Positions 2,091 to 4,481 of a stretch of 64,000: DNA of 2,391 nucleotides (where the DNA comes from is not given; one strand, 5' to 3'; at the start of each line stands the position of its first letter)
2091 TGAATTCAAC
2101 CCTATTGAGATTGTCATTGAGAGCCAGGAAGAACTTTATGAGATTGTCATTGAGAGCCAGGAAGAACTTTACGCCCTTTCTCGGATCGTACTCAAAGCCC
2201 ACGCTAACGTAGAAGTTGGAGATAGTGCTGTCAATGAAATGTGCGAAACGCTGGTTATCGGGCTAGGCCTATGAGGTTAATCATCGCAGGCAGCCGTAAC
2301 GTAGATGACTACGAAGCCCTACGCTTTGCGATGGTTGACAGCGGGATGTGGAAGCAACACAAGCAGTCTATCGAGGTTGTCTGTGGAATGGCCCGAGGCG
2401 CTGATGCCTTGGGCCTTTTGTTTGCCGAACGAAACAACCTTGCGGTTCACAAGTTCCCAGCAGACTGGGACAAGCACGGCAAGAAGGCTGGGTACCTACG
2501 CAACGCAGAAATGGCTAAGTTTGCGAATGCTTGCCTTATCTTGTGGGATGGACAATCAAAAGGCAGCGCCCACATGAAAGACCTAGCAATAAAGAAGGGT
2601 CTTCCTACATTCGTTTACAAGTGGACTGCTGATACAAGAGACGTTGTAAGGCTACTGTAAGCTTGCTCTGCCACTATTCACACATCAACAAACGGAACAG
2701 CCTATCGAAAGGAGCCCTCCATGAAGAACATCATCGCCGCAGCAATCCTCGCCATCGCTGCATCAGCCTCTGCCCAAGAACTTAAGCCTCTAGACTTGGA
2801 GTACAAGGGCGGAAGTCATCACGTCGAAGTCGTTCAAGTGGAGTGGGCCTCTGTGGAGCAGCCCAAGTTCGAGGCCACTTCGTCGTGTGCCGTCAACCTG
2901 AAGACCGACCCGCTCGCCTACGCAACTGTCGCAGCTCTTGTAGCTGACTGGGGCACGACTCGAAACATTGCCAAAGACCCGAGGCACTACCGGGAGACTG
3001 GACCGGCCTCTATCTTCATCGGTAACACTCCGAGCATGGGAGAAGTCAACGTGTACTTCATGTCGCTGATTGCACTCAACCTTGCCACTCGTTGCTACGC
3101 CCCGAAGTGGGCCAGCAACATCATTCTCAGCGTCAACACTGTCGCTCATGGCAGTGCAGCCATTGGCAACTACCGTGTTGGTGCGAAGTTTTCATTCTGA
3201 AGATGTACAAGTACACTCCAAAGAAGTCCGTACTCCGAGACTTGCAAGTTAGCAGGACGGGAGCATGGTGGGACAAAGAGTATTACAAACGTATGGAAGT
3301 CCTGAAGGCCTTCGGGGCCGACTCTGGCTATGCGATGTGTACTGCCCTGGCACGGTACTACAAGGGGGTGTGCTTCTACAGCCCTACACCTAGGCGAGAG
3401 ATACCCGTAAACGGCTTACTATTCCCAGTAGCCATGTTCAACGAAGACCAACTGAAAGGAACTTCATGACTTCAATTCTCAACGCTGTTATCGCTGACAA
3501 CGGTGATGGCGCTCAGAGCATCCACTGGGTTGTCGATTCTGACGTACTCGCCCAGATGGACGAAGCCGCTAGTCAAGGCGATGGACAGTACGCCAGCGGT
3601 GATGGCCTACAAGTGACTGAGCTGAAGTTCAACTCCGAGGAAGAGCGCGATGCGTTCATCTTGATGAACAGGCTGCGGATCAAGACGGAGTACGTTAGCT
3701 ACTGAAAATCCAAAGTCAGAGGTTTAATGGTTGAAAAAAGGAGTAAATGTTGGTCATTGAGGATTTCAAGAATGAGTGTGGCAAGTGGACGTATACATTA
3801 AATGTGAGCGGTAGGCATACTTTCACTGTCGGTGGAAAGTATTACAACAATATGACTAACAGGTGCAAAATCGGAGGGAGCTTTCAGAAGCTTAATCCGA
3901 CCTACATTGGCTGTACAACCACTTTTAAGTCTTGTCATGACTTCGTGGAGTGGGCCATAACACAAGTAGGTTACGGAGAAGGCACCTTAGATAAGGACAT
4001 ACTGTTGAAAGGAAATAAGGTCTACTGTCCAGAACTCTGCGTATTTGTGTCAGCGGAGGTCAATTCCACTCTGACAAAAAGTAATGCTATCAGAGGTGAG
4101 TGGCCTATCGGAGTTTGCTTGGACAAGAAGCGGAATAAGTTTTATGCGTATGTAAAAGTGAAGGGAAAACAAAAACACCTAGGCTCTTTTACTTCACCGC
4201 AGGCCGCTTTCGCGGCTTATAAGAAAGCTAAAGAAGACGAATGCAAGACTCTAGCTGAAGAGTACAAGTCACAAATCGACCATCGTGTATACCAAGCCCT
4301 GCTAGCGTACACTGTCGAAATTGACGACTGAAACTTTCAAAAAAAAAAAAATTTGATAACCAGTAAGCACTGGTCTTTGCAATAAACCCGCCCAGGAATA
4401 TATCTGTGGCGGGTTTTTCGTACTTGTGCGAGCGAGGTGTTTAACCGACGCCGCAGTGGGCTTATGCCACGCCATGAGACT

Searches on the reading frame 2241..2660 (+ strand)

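Call 90: search_protein_families(library=pfam, proteins=[window:2241-2660:+], max_evalue=0.001)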
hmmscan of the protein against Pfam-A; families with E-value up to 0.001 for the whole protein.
window:2241-2660:+ (139 aa): 1 family
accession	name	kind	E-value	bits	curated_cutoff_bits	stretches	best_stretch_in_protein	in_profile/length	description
PF10686.14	YAcAr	-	2.1e-11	43.9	28.2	1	11-79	1-66/66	YspA, cpYpsA-related SLOG family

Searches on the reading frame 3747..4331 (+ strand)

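Call 8: search_protein_families(library=pfam, proteins=[window:3747-4331:+], max_evalue=0.01)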
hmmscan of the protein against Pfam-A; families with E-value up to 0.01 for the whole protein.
window:3747-4331:+ (194 aa): 1 family
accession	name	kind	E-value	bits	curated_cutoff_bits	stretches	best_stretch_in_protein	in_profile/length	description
PF00847.26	AP2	-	0.0041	17.8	33.3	1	119-163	2-49/54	AP2 domain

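Call 9: search_protein_families(library=phrogs, proteins=[window:3747-4331:+], max_evalue=0.01)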
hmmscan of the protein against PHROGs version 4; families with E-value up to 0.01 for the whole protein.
window:3747-4331:+ (194 aa): 8 families
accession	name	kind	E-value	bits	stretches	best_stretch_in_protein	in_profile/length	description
phrog_953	-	DNA, RNA and nucleotide metabolism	2.4e-53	183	1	31-193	226-389/420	HNH endonuclease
phrog_374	-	DNA, RNA and nucleotide metabolism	2.5e-30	106.9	1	32-193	275-436/617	HNH endonuclease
phrog_99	-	DNA, RNA and nucleotide metabolism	4e-11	44.2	1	121-164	216-258/383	HNH endonuclease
phrog_2081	-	DNA, RNA and nucleotide metabolism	4.9e-11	43.4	1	31-115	107-200/433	HNH endonuclease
phrog_30929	-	unknown function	3.6e-09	37.1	1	37-175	46-189/413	-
phrog_4578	-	DNA, RNA and nucleotide metabolism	3.8e-05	24.6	1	122-173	71-122/130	HNH endonuclease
phrog_3593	-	DNA, RNA and nucleotide metabolism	0.00012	22.8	1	117-162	142-193/210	HNH endonuclease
phrog_13470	-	DNA, RNA and nucleotide metabolism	0.00013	23.1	1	120-166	97-143/152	HNH endonuclease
